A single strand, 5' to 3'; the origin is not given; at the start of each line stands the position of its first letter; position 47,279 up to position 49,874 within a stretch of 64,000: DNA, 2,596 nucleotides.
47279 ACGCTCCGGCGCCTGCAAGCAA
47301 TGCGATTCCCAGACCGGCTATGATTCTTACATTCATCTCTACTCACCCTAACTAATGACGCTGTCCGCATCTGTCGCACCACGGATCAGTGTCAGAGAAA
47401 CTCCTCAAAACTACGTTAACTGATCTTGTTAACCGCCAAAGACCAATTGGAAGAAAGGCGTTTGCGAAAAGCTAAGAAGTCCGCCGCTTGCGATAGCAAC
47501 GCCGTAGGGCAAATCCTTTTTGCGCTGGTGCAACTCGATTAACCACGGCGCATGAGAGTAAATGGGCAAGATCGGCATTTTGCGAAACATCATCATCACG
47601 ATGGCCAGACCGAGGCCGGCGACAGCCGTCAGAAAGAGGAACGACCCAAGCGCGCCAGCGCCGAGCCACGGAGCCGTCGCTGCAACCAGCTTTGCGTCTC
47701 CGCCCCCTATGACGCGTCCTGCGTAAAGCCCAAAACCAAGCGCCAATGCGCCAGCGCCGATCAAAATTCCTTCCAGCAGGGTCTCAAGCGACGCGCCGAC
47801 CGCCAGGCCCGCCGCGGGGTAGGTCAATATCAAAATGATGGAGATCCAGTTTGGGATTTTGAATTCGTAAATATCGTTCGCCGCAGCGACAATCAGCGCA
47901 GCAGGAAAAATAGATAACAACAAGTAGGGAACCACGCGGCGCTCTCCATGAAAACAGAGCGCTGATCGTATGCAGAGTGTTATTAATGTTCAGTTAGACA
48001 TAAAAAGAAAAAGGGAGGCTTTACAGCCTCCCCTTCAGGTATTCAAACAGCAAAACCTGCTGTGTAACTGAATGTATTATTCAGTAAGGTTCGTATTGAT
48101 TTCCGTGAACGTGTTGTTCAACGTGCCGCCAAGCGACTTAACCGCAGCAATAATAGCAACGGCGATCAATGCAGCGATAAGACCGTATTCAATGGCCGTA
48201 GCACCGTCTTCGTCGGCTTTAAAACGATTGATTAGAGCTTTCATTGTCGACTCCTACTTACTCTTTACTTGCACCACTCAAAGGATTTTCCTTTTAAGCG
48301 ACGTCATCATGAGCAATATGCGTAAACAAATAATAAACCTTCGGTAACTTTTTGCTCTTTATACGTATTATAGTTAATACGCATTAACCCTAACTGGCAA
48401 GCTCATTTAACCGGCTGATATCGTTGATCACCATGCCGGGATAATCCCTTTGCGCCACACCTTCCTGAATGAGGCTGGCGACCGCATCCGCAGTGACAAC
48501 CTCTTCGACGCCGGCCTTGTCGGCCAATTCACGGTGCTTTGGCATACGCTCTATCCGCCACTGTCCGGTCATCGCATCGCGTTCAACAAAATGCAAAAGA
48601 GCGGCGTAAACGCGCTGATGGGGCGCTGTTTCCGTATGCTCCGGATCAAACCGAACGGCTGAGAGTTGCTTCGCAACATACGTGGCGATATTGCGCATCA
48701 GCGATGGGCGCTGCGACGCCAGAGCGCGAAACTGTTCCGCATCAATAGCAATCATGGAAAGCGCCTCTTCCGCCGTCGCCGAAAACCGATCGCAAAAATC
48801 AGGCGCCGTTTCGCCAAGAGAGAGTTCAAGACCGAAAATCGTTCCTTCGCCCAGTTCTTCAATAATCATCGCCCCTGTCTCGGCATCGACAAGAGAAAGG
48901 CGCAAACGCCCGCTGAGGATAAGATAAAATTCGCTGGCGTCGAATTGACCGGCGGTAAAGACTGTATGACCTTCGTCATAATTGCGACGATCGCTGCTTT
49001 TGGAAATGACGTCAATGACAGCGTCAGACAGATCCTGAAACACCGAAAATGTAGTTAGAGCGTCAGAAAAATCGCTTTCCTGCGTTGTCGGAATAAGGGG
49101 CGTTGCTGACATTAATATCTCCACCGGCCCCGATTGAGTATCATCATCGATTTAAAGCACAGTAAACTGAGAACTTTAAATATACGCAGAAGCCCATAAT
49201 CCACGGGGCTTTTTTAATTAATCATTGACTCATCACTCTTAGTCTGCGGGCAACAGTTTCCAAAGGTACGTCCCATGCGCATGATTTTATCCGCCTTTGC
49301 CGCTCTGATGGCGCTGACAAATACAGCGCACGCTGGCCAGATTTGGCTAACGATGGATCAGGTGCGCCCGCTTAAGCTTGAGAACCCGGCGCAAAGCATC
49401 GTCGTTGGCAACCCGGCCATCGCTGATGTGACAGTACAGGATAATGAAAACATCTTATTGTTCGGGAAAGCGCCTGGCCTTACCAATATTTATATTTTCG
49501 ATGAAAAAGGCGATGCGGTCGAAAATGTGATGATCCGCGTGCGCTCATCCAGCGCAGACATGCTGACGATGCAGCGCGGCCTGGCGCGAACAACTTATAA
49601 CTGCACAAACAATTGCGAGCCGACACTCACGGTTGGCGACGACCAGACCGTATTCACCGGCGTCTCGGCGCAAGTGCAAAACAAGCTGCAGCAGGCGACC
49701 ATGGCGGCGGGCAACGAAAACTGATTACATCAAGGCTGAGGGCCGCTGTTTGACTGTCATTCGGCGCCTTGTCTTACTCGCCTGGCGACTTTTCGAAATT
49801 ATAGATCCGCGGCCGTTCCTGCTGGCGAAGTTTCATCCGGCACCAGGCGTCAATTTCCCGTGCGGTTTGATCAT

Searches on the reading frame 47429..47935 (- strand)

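Call 106: search_protein_families(library=pfam, proteins=[window:47429-47935:-], max_evalue=0.001)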
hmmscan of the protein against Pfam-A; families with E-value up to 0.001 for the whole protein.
window:47429-47935:- (168 aa): 1 family
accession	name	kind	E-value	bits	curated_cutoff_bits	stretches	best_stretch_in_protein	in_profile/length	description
PF01478.23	Peptidase_A24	-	5e-11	43.4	26.5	1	9-112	2-104/104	Type IV leader peptidase family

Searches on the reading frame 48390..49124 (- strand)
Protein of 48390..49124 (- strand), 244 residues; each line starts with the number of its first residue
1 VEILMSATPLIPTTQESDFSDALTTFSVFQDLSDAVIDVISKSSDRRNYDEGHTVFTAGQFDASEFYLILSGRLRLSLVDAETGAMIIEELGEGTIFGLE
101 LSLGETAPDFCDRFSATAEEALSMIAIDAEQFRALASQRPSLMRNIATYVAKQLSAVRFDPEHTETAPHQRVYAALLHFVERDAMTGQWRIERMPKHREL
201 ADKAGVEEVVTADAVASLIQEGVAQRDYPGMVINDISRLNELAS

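Call 106: search_protein_families(library=pfam, proteins=[window:48390-49124:-], max_evalue=0.001)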
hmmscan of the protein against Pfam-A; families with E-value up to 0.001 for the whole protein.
window:48390-49124:- (244 aa): 2 families
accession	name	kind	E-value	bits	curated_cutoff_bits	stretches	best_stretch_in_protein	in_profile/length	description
PF00027.35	cNMP_binding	-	7.6e-12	45.5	27.5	1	46-138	1-88/89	Cyclic nucleotide-binding domain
PF13545.12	HTH_Crp_2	-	1.6e-05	25.2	27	1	170-242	1-70/70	Crp-like helix-turn-helix domain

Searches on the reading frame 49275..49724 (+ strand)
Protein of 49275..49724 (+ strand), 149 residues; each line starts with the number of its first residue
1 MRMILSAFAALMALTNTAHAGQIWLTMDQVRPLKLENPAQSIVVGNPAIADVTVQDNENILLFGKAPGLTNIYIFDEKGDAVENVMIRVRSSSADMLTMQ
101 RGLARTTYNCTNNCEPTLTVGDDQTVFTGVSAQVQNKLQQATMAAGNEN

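Call 106: search_protein_families(library=pfam, proteins=[window:49275-49724:+], max_evalue=0.001)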
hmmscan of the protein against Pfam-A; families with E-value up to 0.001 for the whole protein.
window:49275-49724:+ (149 aa): 1 family
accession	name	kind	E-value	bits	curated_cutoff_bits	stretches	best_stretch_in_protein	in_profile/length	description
PF13629.12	T2SS-T3SS_pil_N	-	4.1e-21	74.9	23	1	20-89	2-71/72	Pilus formation protein N terminal region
